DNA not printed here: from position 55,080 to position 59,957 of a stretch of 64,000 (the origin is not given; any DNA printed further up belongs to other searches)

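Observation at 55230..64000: Operon of TPR protein plus two giant signal-peptide coiled-coil proteins (1147 and 1525 aa): candidate periplasmic/extracellular filament system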

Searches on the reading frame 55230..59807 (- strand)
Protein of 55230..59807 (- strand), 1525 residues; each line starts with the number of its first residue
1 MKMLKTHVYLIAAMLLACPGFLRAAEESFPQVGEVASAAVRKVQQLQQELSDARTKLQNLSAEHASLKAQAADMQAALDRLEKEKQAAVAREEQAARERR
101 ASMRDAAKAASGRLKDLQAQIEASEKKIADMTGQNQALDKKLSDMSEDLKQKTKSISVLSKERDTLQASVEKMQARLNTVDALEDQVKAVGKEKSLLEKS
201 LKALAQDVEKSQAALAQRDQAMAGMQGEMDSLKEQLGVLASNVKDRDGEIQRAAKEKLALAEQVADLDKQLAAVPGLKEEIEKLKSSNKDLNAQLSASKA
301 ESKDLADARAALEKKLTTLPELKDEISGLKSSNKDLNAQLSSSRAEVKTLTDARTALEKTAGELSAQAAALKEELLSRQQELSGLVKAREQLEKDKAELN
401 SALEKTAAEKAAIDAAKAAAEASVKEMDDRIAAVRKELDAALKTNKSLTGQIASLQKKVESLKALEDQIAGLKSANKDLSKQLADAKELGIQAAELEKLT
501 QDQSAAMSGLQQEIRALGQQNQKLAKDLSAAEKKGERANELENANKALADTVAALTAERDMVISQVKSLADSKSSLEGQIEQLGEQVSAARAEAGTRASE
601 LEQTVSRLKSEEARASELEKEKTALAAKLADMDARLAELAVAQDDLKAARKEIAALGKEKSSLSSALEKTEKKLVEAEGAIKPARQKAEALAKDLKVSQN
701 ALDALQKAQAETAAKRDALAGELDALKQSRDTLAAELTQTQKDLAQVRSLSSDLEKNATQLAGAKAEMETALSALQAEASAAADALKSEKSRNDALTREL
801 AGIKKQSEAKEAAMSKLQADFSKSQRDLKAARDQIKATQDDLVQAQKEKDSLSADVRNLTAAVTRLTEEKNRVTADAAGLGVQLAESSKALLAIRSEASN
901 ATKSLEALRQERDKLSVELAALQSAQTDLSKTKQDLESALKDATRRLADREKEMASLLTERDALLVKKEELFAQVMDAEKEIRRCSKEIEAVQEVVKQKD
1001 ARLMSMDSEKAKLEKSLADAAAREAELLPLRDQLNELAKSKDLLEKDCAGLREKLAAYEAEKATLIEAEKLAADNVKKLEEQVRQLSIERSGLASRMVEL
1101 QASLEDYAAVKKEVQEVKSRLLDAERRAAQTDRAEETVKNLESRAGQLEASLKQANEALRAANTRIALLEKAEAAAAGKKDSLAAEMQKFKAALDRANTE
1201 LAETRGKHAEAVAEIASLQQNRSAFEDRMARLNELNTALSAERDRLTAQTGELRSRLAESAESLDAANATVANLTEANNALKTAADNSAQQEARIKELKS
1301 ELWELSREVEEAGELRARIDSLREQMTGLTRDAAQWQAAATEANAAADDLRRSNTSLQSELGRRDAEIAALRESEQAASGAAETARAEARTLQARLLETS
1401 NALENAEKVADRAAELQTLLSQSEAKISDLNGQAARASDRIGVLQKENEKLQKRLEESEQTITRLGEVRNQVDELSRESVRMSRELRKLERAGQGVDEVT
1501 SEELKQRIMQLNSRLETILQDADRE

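Call 5: search_protein_families(library=pfam, proteins=[window:55230-59807:-], max_evalue=0.1)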
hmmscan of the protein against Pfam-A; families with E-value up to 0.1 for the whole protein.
window:55230-59807:- (1525 aa): 15 families
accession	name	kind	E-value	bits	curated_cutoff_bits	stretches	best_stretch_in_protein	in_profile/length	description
PF08614.16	ATG16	-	2.3e-18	67.6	33.7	2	85-180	82-177/200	Autophagy protein 16 (ATG16)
PF13851.11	GAS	-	6.2e-17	62.1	32.3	4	1399-1498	21-120/200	Growth-arrest specific micro-tubule binding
PF10473.14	CENP-F_leu_zip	-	2.8e-10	40.8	34.5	2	251-383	5-132/140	Leucine-rich repeats of kinetochore protein Cenp-F/LEK1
PF19220.6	Rod_CreS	-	2.9e-09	36.9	100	3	47-168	5-125/359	Crescentin, rod domain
PF07889.17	DUF1664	-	7.8e-07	29.6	34.6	0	921-1008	38-122/124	Protein of unknown function (DUF1664)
PF00038.26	Filament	-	6.2e-06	26.5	40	1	391-656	22-275/313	Intermediate filament protein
PF09728.14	Taxilin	-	0.00018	21.3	30.3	3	27-294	18-302/302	Myosin-like coiled-coil protein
PF17675.6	APG6_N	-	0.00026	21.9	45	0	1193-1272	47-126/132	Apg6 coiled-coil region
PF24922.1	ACBP4_C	-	0.00028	21.5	31.2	1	390-484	6-100/105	Acyl-CoA-binding domain-containing protein 4-6, C-terminal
PF14916.11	CCDC92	-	0.00042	20.5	28.3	1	276-304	24-52/57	Coiled-coil domain of unknown function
PF25764.1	KIF21A_4th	-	0.0016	18.6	33.1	1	1179-1305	22-147/183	KIF21A-like domain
PF15960.10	DUF4763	-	0.002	17.9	30.1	1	123-187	89-153/236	Domain of unknown function (DUF4763)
PF25443.1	ANG-1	-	0.0062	17.1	28.5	1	115-210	10-99/105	ANG-1-like domain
PF14662.11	KASH_CCD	-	0.007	16.8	43.3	1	105-286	15-186/191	Coiled-coil region of CCDC155 or KASH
PF20492.3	ERM_helical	-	0.0072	16.8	40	1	804-912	5-113/120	Ezrin/radixin/moesin, alpha-helical domain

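Call 6: search_protein_families(library=ncbifam, proteins=[window:55230-59807:-], max_evalue=0.1)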
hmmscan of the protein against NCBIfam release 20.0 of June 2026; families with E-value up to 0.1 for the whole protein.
window:55230-59807:- (1525 aa): 17 families
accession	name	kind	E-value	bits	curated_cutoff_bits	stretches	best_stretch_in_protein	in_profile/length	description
TIGR02168.1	SMC_prok_B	equivalog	5.3e-50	170.2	567.35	6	184-481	231-522/1181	chromosome segregation protein SMC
NF045487.1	ASRP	equivalog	2.2e-49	168.6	300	8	155-487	126-466/593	archaea-specific SMC-related protein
TIGR04523.1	Mplasa_alph_rch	subfamily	1e-45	156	270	7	731-960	36-261/745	helix-rich protein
TIGR02169.1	SMC_prok_A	equivalog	7e-40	136.6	729.4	6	755-1029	667-939/1165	chromosome segregation protein SMC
TIGR04211.1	SH3_and_anchor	equivalog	6e-31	107.6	65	7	276-359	77-160/198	TIGR04211 family SH3 domain-containing protein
NF003034.1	PRK03918.1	equivalog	1.7e-28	99.1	700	5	109-389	162-435/878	DNA double-strand break repair ATPase Rad50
NF041034.1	Rad50_Sulf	equivalog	1.8e-27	95.6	1000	4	869-1373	185-677/872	DNA double-strand break repair ATPase Rad50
NF002572.0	PRK02224.1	equivalog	1.6e-20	73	1087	4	201-613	219-620/888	DNA double-strand break repair ATPase Rad50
NF047515.1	SpiroCoCo_C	equivalog_domain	1.9e-19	70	125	5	1187-1341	54-211/313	SpiroCoCo family coiled-coil protein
NF045780.1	TrlF_fam_ATP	equivalog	2.3e-11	43.2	350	4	240-475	455-683/944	TrlF family AAA-like ATPase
NF002244.0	PRK01156.1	equivalog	6.9e-10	37.6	847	3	924-1477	194-740/895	DNA double-strand break repair ATPase Rad50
NF041035.1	Rad50_Halo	equivalog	2e-09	36.4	1000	3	868-1329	251-710/883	DNA double-strand break repair ATPase Rad50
NF041751.2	sbcc_Staph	equivalog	1.1e-07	30.3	920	2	268-681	232-644/1007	exonuclease subunit SbcC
NF053563.1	Rkd4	equivalog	1.2e-05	23.7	860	2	1036-1477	206-642/747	arcadin-4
NF040788.1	S-lay_SlaB_Mtsph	equivalog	0.0016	17.4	700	0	177-245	313-382/416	S-layer protein SlaB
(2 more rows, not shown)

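Call 104: search_protein_families(library=padloc, proteins=[window:55230-59807:-], max_evalue=0.001)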
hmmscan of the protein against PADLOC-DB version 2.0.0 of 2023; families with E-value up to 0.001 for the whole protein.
window:55230-59807:- (1525 aa): 18 families
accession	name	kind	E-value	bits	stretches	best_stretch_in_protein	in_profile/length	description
PDLC03865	LmuB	-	1.1e-24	84.7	5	507-1070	272-830/1007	-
PDLC00580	JetC3|JetC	-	4.7e-19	66.2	3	322-533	254-465/1068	DUF3584 domain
PDLC00551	JetC2|JetC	-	3.2e-18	63.1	3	173-411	736-973/1365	DUF3584 domain; MukB-like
PDLC03868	LmuB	-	3e-16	56.9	3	415-678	211-472/1035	-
PDLC03859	LmuB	-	6.1e-16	56.7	2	640-947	196-486/611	-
PDLC00582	JetC3|JetC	-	1.5e-15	54.1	4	112-429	777-1089/1472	DUF3584 domain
PDLC00006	DruC1|DruC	-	7.4e-13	45.8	2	111-271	167-323/626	Unknown function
PDLC00553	JetC2|JetC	-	8.9e-13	45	2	825-1027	788-985/1361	DUF3584 domain; MukB-like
PDLC03863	LmuB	-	9.7e-13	45.6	1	244-516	195-472/610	-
PDLC00583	JetC3|JetC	-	1.3e-12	44.4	2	355-713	750-1113/1471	DUF3584 domain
PDLC00581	JetC3|JetC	-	5.7e-09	32.4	0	710-1021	743-1046/1473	DUF3584 domain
PDLC00519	JetC1|JetC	-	7.6e-09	32.3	1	166-412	229-473/1097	DUF3584 domain; MukB-like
PDLC00550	JetC2|JetC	-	1.1e-07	28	0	496-745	733-974/1355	DUF3584 domain; MukB-like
PDLC02730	PbeC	-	1.3e-06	25.5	0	256-375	388-506/651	PbeC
PDLC02740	PbeC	-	4.1e-05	20.6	1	520-827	183-479/648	PbeC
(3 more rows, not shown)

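Call 105: search_protein_families(library=phrogs, proteins=[window:55230-59807:-], max_evalue=0.001)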
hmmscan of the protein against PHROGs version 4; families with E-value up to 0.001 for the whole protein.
window:55230-59807:- (1525 aa): 5 families
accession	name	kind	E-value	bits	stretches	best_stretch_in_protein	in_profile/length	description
phrog_77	-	DNA, RNA and nucleotide metabolism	7.1e-16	58.9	1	703-1048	460-786/967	SbcC-like subunit of palindrome specific endonuclease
phrog_167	-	tail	4.8e-11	42.1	1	978-1291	58-358/1555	tail length tape measure protein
phrog_5328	-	unknown function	1.3e-05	26.6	0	794-877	5-88/101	-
phrog_1047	-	tail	0.00014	21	0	165-463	10-301/1251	tail associated lysin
phrog_5218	-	unknown function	0.00096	18.3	1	645-843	16-227/1599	-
